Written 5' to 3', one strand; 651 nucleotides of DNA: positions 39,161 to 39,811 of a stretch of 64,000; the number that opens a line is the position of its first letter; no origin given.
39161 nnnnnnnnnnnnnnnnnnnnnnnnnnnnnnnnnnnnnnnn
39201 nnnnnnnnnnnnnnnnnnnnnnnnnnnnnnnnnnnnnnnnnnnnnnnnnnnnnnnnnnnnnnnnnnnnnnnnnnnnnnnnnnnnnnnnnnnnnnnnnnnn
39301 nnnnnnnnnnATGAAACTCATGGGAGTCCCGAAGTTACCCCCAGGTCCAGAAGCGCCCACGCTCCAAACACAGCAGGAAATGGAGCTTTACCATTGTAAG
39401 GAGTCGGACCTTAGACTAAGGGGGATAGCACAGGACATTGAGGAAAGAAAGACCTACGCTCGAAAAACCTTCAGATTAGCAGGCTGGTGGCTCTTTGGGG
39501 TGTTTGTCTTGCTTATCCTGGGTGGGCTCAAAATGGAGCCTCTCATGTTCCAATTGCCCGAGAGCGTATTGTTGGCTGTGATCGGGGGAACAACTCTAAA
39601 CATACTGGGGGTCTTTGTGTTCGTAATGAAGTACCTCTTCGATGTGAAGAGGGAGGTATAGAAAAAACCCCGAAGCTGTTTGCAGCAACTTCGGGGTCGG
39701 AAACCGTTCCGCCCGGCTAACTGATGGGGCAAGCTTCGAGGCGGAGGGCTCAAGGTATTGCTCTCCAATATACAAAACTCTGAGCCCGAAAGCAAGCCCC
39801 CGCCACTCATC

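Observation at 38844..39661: Panacea-domain (PanA-like) antitoxin translationally coupled to an unrecognised two-TM small protein: candidate novel toxin-antitoxin pair carried on the transposon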

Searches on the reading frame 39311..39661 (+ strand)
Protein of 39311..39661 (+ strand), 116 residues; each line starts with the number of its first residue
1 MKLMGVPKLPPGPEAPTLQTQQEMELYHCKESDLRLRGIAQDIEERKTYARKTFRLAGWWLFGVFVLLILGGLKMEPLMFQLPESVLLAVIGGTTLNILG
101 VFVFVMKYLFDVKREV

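Call 3: search_protein_families(library=pfam, proteins=[window:39311-39661:+], max_evalue=1)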
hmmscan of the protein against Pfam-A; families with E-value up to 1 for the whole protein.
window:39311-39661:+ (116 aa): 2 families
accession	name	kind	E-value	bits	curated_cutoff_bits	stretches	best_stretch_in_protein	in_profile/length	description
PF20712.2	CyanoTRADDas_TM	-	0.011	16.2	24.3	1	45-106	1-60/68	Cyanobacterial TRADD-N associated 2-Transmembrane domain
PF11188.13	DUF2975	-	0.14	12.5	27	1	51-110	56-116/130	Protein of unknown function (DUF2975)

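Call 4: search_protein_families(library=ncbifam, proteins=[window:39311-39661:+], max_evalue=1)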
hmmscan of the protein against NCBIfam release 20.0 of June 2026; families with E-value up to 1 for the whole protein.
window:39311-39661:+ (116 aa): 0 families

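Call 7: search_protein_families(library=padloc, proteins=[window:39311-39661:+], max_evalue=1)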
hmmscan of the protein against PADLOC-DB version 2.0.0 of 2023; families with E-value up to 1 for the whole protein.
window:39311-39661:+ (116 aa): 0 families

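Call 8: search_protein_families(library=phrogs, proteins=[window:39311-39661:+], max_evalue=1)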
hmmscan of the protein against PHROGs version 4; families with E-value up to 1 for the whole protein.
window:39311-39661:+ (116 aa): 3 families
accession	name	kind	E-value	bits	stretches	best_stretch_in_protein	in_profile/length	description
phrog_26171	-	unknown function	9.7e-07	29.8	1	27-111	98-179/190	-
phrog_33656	-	unknown function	0.0023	19.1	1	43-111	51-119/126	-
phrog_13343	-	unknown function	0.0029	18.6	1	17-114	82-176/182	-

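Call 9: find_homologous_proteins(query=window:39311-39658:+, max_evalue=0.001)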
Query window:39311-39658:+ (116 aa): 9 proteins with E <= 0.001 among 24 candidates.
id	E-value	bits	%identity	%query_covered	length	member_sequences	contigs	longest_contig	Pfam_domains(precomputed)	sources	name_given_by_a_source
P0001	1.0e-70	253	100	100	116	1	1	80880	-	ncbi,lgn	ncbi:MAG: hypothetical protein WB626_12655 [Bacteroidota bacterium]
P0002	1.0e-33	134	56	98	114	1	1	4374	-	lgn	-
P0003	5.8e-33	131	61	88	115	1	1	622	-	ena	-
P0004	6.2e-33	131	63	88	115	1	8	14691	-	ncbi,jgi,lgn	-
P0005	7.9e-30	121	59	87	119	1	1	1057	-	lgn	-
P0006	2.0e-23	100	52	90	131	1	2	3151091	-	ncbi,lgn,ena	-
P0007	2.5e-22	97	53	81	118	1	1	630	-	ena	-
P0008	6.4e-19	86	44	95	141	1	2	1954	-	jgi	jgi:hypothetical protein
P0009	9.3e-19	85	47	84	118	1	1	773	-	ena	-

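Call 12: find_encoding_contigs(protein=P0004, flank=5000, max_places=8)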
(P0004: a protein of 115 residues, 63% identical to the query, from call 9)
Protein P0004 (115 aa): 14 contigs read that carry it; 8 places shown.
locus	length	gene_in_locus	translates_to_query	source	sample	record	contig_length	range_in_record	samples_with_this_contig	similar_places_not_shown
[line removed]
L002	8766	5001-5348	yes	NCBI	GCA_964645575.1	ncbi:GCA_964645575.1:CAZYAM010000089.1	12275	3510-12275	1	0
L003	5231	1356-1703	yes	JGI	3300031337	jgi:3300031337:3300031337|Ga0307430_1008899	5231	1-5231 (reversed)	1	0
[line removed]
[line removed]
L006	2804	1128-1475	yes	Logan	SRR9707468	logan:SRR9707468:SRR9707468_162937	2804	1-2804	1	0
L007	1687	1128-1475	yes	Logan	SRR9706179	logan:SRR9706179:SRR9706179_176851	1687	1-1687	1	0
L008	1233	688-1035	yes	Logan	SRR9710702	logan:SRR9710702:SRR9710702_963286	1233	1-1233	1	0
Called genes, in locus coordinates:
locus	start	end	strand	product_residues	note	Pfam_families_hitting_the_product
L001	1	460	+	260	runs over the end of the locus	PF00218:IGPS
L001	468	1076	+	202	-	PF00697:PRAI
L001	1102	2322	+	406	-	PF00291:PALP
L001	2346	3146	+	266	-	PF00290:Trp_syntA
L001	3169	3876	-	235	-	PF08713:DNA_alkylation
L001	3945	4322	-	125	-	-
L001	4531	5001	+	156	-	PF13274:SocA_Panacea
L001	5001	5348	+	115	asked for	-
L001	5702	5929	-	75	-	-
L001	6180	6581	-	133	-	-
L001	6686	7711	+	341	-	PF01555:N6_N4_Mtase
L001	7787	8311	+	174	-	PF09835:DUF2062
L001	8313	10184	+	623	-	-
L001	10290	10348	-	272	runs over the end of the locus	?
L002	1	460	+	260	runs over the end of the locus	PF00218:IGPS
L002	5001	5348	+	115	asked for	-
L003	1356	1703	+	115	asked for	-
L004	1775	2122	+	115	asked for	-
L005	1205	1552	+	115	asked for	-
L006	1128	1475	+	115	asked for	-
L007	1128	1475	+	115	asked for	-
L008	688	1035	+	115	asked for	-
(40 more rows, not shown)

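Call 13: find_encoding_contigs(protein=P0006, flank=5000, max_places=4)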
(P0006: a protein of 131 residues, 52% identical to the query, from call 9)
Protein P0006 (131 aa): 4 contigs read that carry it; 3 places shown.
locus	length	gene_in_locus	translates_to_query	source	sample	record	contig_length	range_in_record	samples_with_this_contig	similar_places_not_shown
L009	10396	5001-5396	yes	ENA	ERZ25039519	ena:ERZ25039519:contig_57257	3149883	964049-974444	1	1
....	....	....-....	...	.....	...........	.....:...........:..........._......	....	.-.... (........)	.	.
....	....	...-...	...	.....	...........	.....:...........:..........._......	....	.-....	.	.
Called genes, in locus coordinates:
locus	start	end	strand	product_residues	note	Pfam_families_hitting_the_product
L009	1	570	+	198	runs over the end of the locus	PF01161:PBP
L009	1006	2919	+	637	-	PF07715:Plug, PF00593:TonB_dep_Rec_b-barrel, PF14905:OMP_b-brl_3 (weak)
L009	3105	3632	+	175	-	PF20221:DUF6580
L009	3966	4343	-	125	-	-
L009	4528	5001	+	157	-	PF13274:SocA_Panacea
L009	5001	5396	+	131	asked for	-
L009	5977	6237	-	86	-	-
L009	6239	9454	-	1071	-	PF16656:Pur_ac_phosph_N (weak), PF13091:PLDc_2, PF18962:Por_Secre_tail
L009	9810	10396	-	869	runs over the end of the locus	PF13860:FlgD_ig (faint), PF07705:CARDB, PF18962:Por_Secre_tail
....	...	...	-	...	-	-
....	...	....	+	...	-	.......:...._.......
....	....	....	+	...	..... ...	-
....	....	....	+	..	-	-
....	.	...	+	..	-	?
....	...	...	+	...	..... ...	-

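Call 14: find_encoding_contigs(protein=P0002, flank=5000, max_places=4)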
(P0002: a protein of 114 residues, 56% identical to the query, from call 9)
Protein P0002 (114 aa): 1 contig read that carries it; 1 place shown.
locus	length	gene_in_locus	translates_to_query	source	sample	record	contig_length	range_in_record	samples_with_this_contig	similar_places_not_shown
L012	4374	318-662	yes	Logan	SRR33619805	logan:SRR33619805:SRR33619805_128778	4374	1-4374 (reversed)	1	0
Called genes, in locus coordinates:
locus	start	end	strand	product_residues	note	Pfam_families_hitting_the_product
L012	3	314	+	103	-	?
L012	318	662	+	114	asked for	-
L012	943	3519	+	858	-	PF07705:CARDB (faint), PF00932:LTD, PF13585:CHU_C (weak), PF13860:FlgD_ig (faint)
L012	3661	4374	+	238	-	?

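Call 24: search_protein_families(library=pfam, alignment_id=A1, max_evalue=1)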
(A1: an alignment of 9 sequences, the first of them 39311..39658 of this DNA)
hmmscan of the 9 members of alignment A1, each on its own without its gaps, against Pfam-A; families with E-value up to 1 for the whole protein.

A. member 1, window:39311-39658:+ (116 aa): 2 families
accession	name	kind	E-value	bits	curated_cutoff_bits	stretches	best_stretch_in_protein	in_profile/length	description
PF20712.2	CyanoTRADDas_TM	-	0.011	16.2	24.3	1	45-106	1-60/68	Cyanobacterial TRADD-N associated 2-Transmembrane domain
PF11188.13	DUF2975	-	0.14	12.5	27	1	51-110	56-116/130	Protein of unknown function (DUF2975)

B. families by the number of members that match (of 9 scanned): 9 families
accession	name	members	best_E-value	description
PF20712.2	CyanoTRADDas_TM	5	0.00083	Cyanobacterial TRADD-N associated 2-Transmembrane domain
PF20990.2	DUF2207_C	2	0.085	Predicted membrane protein (DUF2207) C-terminal domain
PF13063.11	DUF3925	2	0.12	Protein of unknown function (DUF3925)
PF25730.1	Herpes_BDLF2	2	0.16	Gammaherpesvirus intercellular spread glycoprotein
PF24838.2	8xMP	1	0.0023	Octameric membrane protein family (8xMP)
PF17696.6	ALN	1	0.11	Another-regulin-like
PF01034.25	Syndecan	1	0.11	Syndecan domain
PF11188.13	DUF2975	1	0.14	Protein of unknown function (DUF2975)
PF06624.17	RAMP4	1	0.61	Ribosome associated membrane protein RAMP4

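Call 25: search_dna_similar(query=window:39311-39658:+, collection=phages, mode=protein, max_evalue=1)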
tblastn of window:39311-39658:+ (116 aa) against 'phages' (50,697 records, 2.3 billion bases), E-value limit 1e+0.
No match.

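Call 26: search_dna_similar(query=window:39311-39658:+, collection=plasmids, mode=protein, max_evalue=1)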
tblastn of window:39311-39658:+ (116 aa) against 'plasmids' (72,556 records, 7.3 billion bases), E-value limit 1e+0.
Records with a match: 1; places in all: 1; records where one place covers at least 80% of the query: 0.
Best place of each record, by identity: <60% 1.
By first word of the organism name: Salinibacter 1.
By predicted mobility (MOB-suite, as given by PLSDB): non-mobilizable 1.
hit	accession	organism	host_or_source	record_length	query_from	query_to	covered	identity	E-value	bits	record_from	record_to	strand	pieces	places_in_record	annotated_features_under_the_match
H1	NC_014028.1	Salinibacter ruber M8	-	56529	80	110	27%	48.4%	8e-1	35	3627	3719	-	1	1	hypothetical protein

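Call 27: search_protein_representatives(alignment_id=A1)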
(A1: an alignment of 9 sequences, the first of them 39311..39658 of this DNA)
Query: 9 sequences, 117 profile positions. Proteins with E-value up to 0.001 (for the whole library): 3189; up to 1e-10: 1410; up to 1e-30: 12. The best 150 are listed.
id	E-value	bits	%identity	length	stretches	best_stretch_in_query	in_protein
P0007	2.1e-45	169.4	-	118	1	5-116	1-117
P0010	1.3e-35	137.8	-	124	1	4-115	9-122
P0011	2.1e-35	137.2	-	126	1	10-114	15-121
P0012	6.0e-34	132.5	-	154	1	9-114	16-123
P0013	3.0e-33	130.2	-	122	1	7-114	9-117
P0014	1.7e-32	127.8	-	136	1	4-115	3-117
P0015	2.1e-32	127.5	-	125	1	13-115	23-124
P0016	2.1e-32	127.5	-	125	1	11-115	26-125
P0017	7.2e-32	125.8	-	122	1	28-115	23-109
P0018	1.3e-31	124.9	-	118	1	11-113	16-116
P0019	1.4e-31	124.8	-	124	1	9-114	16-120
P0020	8.7e-31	122.3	-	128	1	7-115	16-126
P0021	1.2e-30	121.8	-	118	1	7-115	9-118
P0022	1.3e-30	121.8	-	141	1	15-112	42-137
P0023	1.9e-30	121.2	-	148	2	13-112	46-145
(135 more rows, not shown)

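Call 32: find_related_loci(query=A1, collection=genome_contigs, flank=4000)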
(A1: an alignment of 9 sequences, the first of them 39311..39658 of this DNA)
Query A1 (116 aa) in genome_contigs; peptide patterns used: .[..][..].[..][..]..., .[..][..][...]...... (x = any residue, [..] = any of these).
100 stretches matched a pattern; 44 encode a relative of the query (tblastn E <= 1e-3); 44 distinct loci.
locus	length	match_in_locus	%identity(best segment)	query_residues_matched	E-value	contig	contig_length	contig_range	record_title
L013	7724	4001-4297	63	13-114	6e-33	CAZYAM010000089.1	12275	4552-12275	MAG TPA_asm: uncultured Ignavibacteriaceae bacterium isolate binchicken_co100_492 genome assembly, contig: NODE_8296_len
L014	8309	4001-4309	52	11-114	8e-29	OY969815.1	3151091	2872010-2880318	MAG: uncultured Bacteroidetes bacterium isolate MFD01188.bin.c.1 genome assembly, chromosome: 1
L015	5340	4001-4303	50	10-110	2e-27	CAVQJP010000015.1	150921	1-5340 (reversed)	MAG: uncultured Alphaproteobacteria bacterium isolate MFD10064.bin.1.16 genome assembly, contig: contig_3648, whole geno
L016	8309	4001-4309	44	7-113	5e-24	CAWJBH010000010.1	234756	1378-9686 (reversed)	MAG: uncultured Acidobacteriaceae bacterium isolate MFD04463.bin.2.208 genome assembly, contig: contig_91452, whole geno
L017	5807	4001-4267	46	30-116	3e-20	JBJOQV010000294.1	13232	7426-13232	MAG: Pseudomonadota bacterium isolate yakimariver_2019_sw_WHONDRS-S19S_0060_B_bin.3 scaffold_2865267, whole genome shotg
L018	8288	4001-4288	44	14-110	4e-20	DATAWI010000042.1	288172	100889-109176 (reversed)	MAG TPA_asm: Acidobacteriaceae bacterium isolate SMAG_U5621 k141_196768, whole genome shotgun sequence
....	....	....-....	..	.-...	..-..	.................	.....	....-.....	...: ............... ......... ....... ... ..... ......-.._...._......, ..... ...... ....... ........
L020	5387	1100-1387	44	14-110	8e-19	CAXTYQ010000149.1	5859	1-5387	MAG TPA_asm: uncultured Acidobacteriaceae bacterium isolate public_SRR2387885_metawrap_bin.6 genome assembly, contig: pu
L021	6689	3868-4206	38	1-115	7e-19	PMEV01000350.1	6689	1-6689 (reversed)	MAG: Bryobacterales bacterium isolate fen_330 73.20120700_E1D.21_contig_14512, whole genome shotgun sequence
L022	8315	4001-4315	35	7-110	1e-17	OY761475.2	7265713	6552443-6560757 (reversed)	MAG: Vicinamibacterales bacterium isolate 01def6b1-0c8c-435d-859a-076764f3ef92 genome assembly, chromosome: 1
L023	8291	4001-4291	42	16-110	1e-17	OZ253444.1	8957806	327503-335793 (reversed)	MAG: Bryobacterales bacterium isolate 3cac0922-cef3-4e6b-989c-161c3111d54d genome assembly, chromosome: 1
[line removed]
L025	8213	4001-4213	44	36-110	3e-16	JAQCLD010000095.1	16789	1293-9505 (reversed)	MAG: Acidobacteria bacterium isolate casp40-mb.95 NODE_8133_length_16789_cov_0.113901, whole genome shotgun sequence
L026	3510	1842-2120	36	3-110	3e-16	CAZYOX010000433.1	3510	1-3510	MAG TPA_asm: uncultured Bryobacterales bacterium isolate SRP263527_co2_79 genome assembly, contig: NODE_29252_length_351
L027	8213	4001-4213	47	36-110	8e-16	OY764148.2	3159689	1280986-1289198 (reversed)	MAG: Bryobacterales bacterium isolate b6043546-425d-4966-9de7-cf72a436bd97 genome assembly, chromosome: 1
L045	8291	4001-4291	36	16-115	2e-9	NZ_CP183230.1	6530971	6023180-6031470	Mucilaginibacter sp. X5P1 chromosome, complete genome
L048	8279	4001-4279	37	35-110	3e-8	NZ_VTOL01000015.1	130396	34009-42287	Dyadobacter sp. 3J3 NODE_15, whole genome shotgun sequence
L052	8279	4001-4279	34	35-110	2e-7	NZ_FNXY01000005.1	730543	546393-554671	Dyadobacter koreensis strain DSM 19938, whole genome shotgun sequence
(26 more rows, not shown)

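Call 48: find_homologous_proteins(query=A3, max_evalue=0.001)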
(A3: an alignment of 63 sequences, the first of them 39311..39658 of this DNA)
Query A3 (63 sequences) (116 aa, profile of the alignment): 378 proteins with E <= 0.001 among 5214 candidates; the best 120 are listed.
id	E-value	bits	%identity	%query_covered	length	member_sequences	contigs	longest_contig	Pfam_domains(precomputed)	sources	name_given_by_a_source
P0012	5.4e-41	157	44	82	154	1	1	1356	-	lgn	-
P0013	7.2e-41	157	50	85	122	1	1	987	-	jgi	jgi:hypothetical protein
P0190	5.2e-40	154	43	90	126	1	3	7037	-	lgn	-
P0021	5.5e-40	154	38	89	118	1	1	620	-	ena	-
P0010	1.0e-39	153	47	87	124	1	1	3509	-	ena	-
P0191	1.2e-39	153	42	84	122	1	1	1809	-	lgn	-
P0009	1.6e-39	153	47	84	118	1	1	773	-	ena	-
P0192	1.9e-39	152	46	89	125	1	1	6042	-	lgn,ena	-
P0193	3.2e-39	152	46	85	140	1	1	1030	-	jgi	jgi:hypothetical protein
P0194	5.2e-39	151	45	85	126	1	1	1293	-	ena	-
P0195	5.6e-39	151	44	95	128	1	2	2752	-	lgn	-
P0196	6.8e-39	150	40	88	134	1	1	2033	-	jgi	jgi:hypothetical protein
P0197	7.1e-39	150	44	87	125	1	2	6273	-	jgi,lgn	jgi:hypothetical protein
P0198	7.5e-39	150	38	95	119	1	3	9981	-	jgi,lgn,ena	-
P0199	8.9e-39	150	40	88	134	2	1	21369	-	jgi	jgi:hypothetical protein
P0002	3.3e-38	148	56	98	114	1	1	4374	-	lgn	-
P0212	2.0e-37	146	41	88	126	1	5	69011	-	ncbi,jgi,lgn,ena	jgi:hypothetical protein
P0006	1.1e-35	140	52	90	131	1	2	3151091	-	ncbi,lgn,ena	-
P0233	3.0e-35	139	40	86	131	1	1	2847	-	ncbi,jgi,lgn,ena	-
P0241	2.7e-34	136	36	91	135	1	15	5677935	-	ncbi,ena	-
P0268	1.5e-32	130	40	84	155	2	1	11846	-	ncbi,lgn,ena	-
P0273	3.0e-32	129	38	86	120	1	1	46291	-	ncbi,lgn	-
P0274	3.0e-32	129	40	86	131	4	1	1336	-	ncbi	-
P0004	3.1e-32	129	63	88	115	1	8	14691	-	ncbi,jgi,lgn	-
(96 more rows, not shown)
